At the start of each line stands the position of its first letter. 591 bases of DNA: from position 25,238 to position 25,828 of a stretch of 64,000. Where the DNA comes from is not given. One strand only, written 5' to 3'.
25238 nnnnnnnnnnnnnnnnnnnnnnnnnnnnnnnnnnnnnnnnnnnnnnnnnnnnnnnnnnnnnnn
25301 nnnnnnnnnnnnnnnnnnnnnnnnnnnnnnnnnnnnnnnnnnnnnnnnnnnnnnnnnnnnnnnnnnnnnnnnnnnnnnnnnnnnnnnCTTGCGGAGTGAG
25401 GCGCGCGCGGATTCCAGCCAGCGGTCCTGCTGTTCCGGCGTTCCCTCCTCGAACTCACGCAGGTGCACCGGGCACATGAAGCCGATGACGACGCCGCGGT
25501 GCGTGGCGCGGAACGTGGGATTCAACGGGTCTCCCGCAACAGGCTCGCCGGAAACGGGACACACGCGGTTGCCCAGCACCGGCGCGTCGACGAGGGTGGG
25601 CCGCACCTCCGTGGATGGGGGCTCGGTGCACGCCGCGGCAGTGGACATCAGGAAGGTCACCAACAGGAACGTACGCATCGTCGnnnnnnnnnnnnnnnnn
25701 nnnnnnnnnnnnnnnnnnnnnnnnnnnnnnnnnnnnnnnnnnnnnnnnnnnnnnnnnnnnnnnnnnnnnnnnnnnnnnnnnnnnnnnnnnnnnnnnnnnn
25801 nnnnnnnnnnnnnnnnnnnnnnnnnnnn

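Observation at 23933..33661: Compact periplasmic redox and copper-delivery neighbourhood flanking the cbb3 oxidase assembly cluster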

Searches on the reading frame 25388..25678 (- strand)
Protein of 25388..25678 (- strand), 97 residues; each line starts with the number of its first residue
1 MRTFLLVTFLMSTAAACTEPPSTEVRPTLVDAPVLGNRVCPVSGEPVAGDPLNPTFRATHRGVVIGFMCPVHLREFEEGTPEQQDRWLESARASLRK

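Call 7: search_protein_families(library=pfam, max_evalue=0.01, proteins=[window:25388-25678:-])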
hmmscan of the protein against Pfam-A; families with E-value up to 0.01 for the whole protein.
seq(97 aa): 0 families

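Call 9: search_protein_families(library=ncbifam, max_evalue=0.01, proteins=[window:25388-25678:-])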
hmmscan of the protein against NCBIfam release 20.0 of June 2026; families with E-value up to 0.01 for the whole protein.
seq(97 aa): 0 families

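Call 33: find_homologous_proteins(query=window:25388-25678:-, max_evalue=0.01)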
Query seq(97 aa) (97 aa): 4 proteins with E <= 0.01 among 7 candidates.
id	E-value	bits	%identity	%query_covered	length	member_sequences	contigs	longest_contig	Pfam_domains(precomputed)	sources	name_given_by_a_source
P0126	4.1e-59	215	100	100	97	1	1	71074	-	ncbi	ncbi:MAG: hypothetical protein AB2A00_04820 [Myxococcota bacterium]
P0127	4.3e-24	103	59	98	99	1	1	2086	-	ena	-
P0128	6.1e-23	99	60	75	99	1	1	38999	-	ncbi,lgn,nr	ncbi:MAG: hypothetical protein HY904_00895 [Deltaproteobacteria bacterium]|nr:hypothetical protein [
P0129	1.2e-22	98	64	66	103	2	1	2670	-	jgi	jgi:hypothetical protein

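Call 45: search_protein_representatives(alignment_id=A3)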
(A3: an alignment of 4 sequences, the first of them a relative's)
Query: 4 sequences, 99 profile positions. Proteins with E-value up to 0.001 (for the whole library): 199; up to 1e-10: 16; up to 1e-30: 1. The best 150 are listed.
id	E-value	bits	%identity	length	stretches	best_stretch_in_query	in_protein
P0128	2.5e-48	178.4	-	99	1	1-99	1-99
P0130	1.9e-24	101.8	-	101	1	3-98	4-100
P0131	1.3e-18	83.1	-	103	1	4-96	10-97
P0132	7.4e-18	80.7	-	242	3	17-83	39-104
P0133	8.7e-17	77.2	-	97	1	7-90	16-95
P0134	1.0e-16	77.0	-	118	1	18-92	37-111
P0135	3.0e-16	75.5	-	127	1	13-90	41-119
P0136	4.4e-16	75.0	-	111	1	8-92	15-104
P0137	2.1e-15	72.8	-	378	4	33-87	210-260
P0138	6.1e-15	71.3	-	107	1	4-95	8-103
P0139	4.5e-13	65.3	-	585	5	35-79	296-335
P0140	2.8e-12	62.8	-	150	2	2-95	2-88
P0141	3.0e-12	62.7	-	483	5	30-91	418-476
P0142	1.5e-11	60.5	-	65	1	33-95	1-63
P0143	1.5e-11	60.5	-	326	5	25-91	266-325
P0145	1.7e-10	57.1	-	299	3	10-77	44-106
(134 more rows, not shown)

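Call 46: search_protein_families(library=pfam, max_evalue=1, proteins=[P0126, P0130, P0131, P0132, P0134, P0137, P0139, P0141, P0143, P0145])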
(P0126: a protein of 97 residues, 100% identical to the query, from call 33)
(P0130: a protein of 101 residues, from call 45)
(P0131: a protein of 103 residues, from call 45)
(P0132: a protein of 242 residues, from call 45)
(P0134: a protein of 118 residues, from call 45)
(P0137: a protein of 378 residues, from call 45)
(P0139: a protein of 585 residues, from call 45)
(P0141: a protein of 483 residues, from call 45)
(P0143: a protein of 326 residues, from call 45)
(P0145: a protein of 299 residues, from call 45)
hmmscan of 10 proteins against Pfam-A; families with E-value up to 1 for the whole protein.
P0126 (97 aa): 0 families

P0130 (101 aa): 2 families
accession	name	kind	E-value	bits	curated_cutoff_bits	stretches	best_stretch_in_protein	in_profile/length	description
PF24110.1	DUF7385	-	0.27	11.4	28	1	59-79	20-39/72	Family of unknown function (DUF7385)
PF04423.19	Rad50_zn_hook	-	0.31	11.3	24.3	1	68-82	21-34/52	Rad50 zinc hook motif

P0131 (103 aa): 2 families
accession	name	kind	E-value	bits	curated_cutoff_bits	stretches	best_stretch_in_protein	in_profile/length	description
PF04945.19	YHS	-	0.023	15.2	30.3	1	45-81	4-42/47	YHS domain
PF19126.5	DUF5810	-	0.39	11.3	26.9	1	65-80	2-17/66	Family of unknown function (DUF5810)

P0132 (242 aa): 15 families
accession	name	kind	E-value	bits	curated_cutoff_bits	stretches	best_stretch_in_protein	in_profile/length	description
PF04945.19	YHS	-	6.8e-19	68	30.3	3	63-105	4-46/47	YHS domain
PF24273.1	TRASH_HVO_1752_C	-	1.8e-09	38.1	27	2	61-98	3-39/47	HVO_1752, C-terminal TRASH domain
PF25206.1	DUF7836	-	0.00076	19.7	26.7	2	84-101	6-23/59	Domain of unknown function (DUF7836)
PF12156.14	ATPase-cat_bd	-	0.0011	20.1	27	1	120-172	5-57/86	Putative metal-binding domain of cation transport ATPase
PF22613.1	Transketolase_C_1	-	0.014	16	27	0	130-171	31-71/113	Transketolase-like TK C-terminal domain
PF09675.16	Chlamy_scaf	-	0.023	15.2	25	0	148-182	88-123/134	Chlamydia-phage Chp2 scaffold (Chlamy_scaf)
PF23551.1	Zn_ribbon_20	-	0.069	13.7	27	1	84-95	21-32/35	Zinc beta-ribbon domain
PF01369.25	Sec7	-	0.073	13.1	22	0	145-168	7-30/183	Sec7 domain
PF24443.1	DUF7562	-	0.095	13.4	27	0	130-170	34-74/95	Family of unknown function (DUF7562)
PF14542.12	Acetyltransf_CG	-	0.14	12.8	30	0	132-157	53-77/80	GCN5-related N-acetyl-transferase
PF08394.17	Arc_trans_TRASH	-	0.22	12.1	27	0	86-97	26-37/43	Archaeal TRASH domain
PF10955.13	Fin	-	0.25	12.1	23.7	0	83-102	50-69/76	Anti-sigma-F factor Fin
PF08961.15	NRBF2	-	0.25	11.3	36.8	0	87-132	41-83/200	Nuclear receptor-binding factor 2, autophagy regulator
PF19179.5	TTC3_DZIP3_dom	-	0.31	11.2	26.9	0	132-171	48-88/116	E3 ubiquitin-protein ligase TTC3/DZIP3 domain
PF06467.20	zf-FCS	-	0.35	11.2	22.4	0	77-95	21-39/39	MYM-type Zinc finger with FCS sequence motif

P0134 (118 aa): 2 families
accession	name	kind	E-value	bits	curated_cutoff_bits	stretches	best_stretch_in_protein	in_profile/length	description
PF04423.19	Rad50_zn_hook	-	0.084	13.2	24.3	1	86-99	22-34/52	Rad50 zinc hook motif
PF05605.18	zf-Di19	-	0.43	11.3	27.5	0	74-94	22-42/54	Drought induced 19 protein (Di19), zinc-binding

P0137 (378 aa): 0 families

P0139 (585 aa): 15 families
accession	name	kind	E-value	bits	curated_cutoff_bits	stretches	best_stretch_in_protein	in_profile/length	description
PF04945.19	YHS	-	1.3e-29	102.3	30.3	5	540-578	4-44/47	YHS domain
PF24273.1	TRASH_HVO_1752_C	-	5.8e-15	55.6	27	4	299-337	4-43/47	HVO_1752, C-terminal TRASH domain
PF07635.16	PSCyt1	-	1.1e-14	55.3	22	1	18-77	1-59/59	Planctomycete cytochrome C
PF12799.13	LRR_4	-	9.3e-11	42.1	27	2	177-214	2-38/44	Leucine Rich repeats (2 copies)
PF13516.12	LRR_6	-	1.3e-07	31.5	23.4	1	202-221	5-24/24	Leucine Rich repeat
PF13855.12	LRR_8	-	1.5e-07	31.5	27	1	176-231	1-56/61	Leucine rich repeat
PF12018.13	FAP206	-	0.00019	21.3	33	0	551-581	221-251/272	Domain of unknown function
PF23598.1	LRR_14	-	0.00027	20.2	40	1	181-270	75-161/353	Leucine-rich repeat region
PF22297.1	PccH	-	0.0025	18.4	24.4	1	6-41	2-38/133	PccH Cytochrome c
PF11494.13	Ta0938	-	0.0033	18.2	27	0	551-572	15-36/92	Ta0938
PF25206.1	DUF7836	-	0.0037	17.5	26.7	1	318-346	5-33/59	Domain of unknown function (DUF7836)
PF13442.11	Cytochrome_CBB3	-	0.013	16.3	27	1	10-92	6-68/68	Cytochrome C oxidase, cbb3-type, subunit III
PF24758.1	LRR_At5g56370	-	0.043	13.9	27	0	176-220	37-81/227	FBD-associated F-box protein At5g56370, LRR repeats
PF24110.1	DUF7385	-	0.45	10.7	28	0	433-453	18-37/72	Family of unknown function (DUF7385)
PF09675.16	Chlamy_scaf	-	0.47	11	25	0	326-353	86-113/134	Chlamydia-phage Chp2 scaffold (Chlamy_scaf)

P0141 (483 aa): 3 families
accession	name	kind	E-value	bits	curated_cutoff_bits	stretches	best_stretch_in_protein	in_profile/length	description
PF04945.19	YHS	-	2.5e-20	72.6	30.3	3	87-125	4-44/47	YHS domain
PF24273.1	TRASH_HVO_1752_C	-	1.2e-11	45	27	2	445-465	22-42/47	HVO_1752, C-terminal TRASH domain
PF11494.13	Ta0938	-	0.11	13.3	27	0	102-119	19-36/92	Ta0938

P0143 (326 aa): 5 families
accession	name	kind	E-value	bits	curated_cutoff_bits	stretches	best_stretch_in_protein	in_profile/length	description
PF24273.1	TRASH_HVO_1752_C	-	1.1e-12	48.3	27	4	162-199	4-42/47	HVO_1752, C-terminal TRASH domain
PF08394.17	Arc_trans_TRASH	-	2.5e-05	24.7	27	0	32-65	2-35/43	Archaeal TRASH domain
PF04945.19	YHS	-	2.7e-05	24.5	30.3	1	288-313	16-41/47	YHS domain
PF12156.14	ATPase-cat_bd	-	0.0075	17.4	27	0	287-307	14-34/86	Putative metal-binding domain of cation transport ATPase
PF11494.13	Ta0938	-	0.039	14.8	27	0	49-68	18-37/92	Ta0938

P0145 (299 aa): 8 families
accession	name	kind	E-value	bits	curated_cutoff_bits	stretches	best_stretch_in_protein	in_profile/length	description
PF04945.19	YHS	-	1.7e-17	63.6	30.3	3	257-292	7-44/47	YHS domain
PF24273.1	TRASH_HVO_1752_C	-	3.3e-11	43.6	27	3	173-205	4-37/47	HVO_1752, C-terminal TRASH domain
PF11494.13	Ta0938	-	1.9e-06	28.6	27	1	264-286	14-36/92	Ta0938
PF10955.13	Fin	-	0.028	15.1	23.7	0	193-211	51-69/76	Anti-sigma-F factor Fin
PF23783.1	Zn_ribbon_TiaS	-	0.052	13.7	27.3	0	269-289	14-33/41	TiaS C-terminal zinc ribbon domain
PF08394.17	Arc_trans_TRASH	-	0.068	13.7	27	0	184-204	15-35/43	Archaeal TRASH domain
PF24973.1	EGF_LMN_ATRN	-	0.15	12.6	27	0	271-290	21-40/44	Laminin/attractin EGF domain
PF01246.26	Ribosomal_L24e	-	0.25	12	27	0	268-286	24-42/66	Ribosomal protein L24e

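Call 83: find_encoding_contigs(protein=P0129, flank=5000, max_places=2)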
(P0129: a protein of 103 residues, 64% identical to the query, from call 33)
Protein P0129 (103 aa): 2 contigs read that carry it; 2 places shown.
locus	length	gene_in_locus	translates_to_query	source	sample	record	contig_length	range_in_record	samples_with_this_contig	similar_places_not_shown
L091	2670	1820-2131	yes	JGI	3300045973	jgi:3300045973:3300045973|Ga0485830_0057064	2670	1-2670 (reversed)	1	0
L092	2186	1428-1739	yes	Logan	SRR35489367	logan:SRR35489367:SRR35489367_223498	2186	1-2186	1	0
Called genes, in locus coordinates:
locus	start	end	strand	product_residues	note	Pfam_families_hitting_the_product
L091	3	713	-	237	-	?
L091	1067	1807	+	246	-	PF13386:DsbD_2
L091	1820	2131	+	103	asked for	-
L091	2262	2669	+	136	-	?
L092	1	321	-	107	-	?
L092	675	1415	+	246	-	PF13386:DsbD_2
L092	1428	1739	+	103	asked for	-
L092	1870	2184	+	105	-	?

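Call 84: find_encoding_contigs(protein=P0127, flank=5000, max_places=2)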
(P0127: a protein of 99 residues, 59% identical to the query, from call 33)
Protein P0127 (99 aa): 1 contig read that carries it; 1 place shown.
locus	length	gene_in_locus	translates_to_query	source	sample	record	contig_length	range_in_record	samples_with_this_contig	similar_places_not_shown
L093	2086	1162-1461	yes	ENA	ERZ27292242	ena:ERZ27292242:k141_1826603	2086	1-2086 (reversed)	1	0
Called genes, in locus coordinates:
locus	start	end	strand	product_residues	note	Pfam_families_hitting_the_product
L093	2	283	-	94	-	?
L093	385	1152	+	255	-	PF13386:DsbD_2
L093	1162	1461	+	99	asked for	-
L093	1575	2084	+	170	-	?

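Call 96: predict_structure(alignment_id=A3)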
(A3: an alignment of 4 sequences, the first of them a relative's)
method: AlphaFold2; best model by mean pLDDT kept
length: 97 residues; sequences in the alignment: 4
mean_pLDDT: 78.3   pTM: 0.60
mean pLDDT of the five models: 78.3, 69.9, 68.4, 67.4, 65.9
residues with pLDDT >= 90: 50; 70-90: 11; 50-70: 28; < 50: 8
segments of 3 or more residues with pLDDT < 50: none
pLDDT, mean of each block of 10 residues (from residue 1): 52 55 52 73 91 91 93 97 96 86
secondary structure, 60 per line:
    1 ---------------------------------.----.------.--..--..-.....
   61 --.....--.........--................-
elements in order: E56-60 E63-67 H70-78 H81-96

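Call 98: fold_search(model_id=the predicted structure, library=pdb)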
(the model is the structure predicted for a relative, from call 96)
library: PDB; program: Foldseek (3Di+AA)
matches with E <= 10: 56; with E <= 0.001: 0
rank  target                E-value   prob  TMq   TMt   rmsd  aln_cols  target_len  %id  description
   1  5tdt_A                8.4e-01  0.38  0.35  0.08   5.8        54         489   24  Oxygenated toluene intermediate in toluene 4-monooxygenase (T4moHD) after reaction in the crystal (released 2017-03-22)
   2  3ge8_D                9.0e-01  0.44  0.36  0.08   5.0        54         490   24  Toluene 4-monooxygenase HD T201A diferric, resting state complex (released 2009-07-28)
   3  5tdv_A                1.1e+00  0.33  0.35  0.08   5.7        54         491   24  Intermediate O2 diiron complex in the Q228A variant of Toluene 4-moonoxygenase (T4moHD) (released 2017-03-22)
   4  3dhg_A                1.4e+00  0.30  0.35  0.08   5.1        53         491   24  Crystal Structure of Toluene 4-Monoxygenase Hydroxylase (released 2008-12-30)
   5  3ri7_A                1.4e+00  0.28  0.35  0.08   5.8        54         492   24  Toluene 4 monooxygenase HD Mutant G103L (released 2012-02-08)
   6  3dhg_D                1.7e+00  0.25  0.35  0.08   5.1        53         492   24  Crystal Structure of Toluene 4-Monoxygenase Hydroxylase (released 2008-12-30)
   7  3rng_A                2.4e+00  0.30  0.37  0.08   4.2        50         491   20  Structure of the Toluene/o-Xylene Monooxygenase Hydroxylase T201S/W167E Double Mutant (released 2011-08-17)
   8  3rnc_A                2.6e+00  0.21  0.35  0.08   5.0        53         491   17  Structure of the Toluene/o-Xylene Monooxygenase Hydroxylase T201S/I100A Double Mutant (released 2011-08-17)
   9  2rdb_A                2.6e+00  0.11  0.26  0.07   5.7        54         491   15  X-ray Crystal Structure of Toluene/o-Xylene Monooxygenase Hydroxylase I100W Mutant (released 2007-12-18)
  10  3dhi_A                2.7e+00  0.18  0.35  0.08   5.8        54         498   24  Crystal Structure of Reduced Toluene 4-Monoxygenase Hydroxylase Complexed with Effector Protein (released 2008-12-30)
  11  3n1z_A                3.1e+00  0.23  0.37  0.08   4.5        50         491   20  X-ray Crystal Structure of Toluene/o-Xylene Monooxygenase Hydroxylase T201S Mutant (released 2010-10-13)
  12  8i8b_I                3.3e+00  0.03  0.14  0.10  12.1        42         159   14  Outer shell and inner layer structures of Autographa californica multiple nucleopolyhedrovirus (AcMNPV) (released 2023-12-13)
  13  5xr3_G                3.6e+00  0.04  0.16  0.08   9.7        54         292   18  SAV0551 with glyoxylate (released 2017-11-01)
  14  5xr2_E                3.8e+00  0.04  0.16  0.08   9.7        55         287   20  SAV0551 (released 2017-11-01)
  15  3p2y                  3.8e+00  0.04  0.15  0.05  13.3        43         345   19  Crystal structure of alanine dehydrogenase/pyridine nucleotide transhydrogenase from Mycobacterium smegmatis (released 2010-10-13)
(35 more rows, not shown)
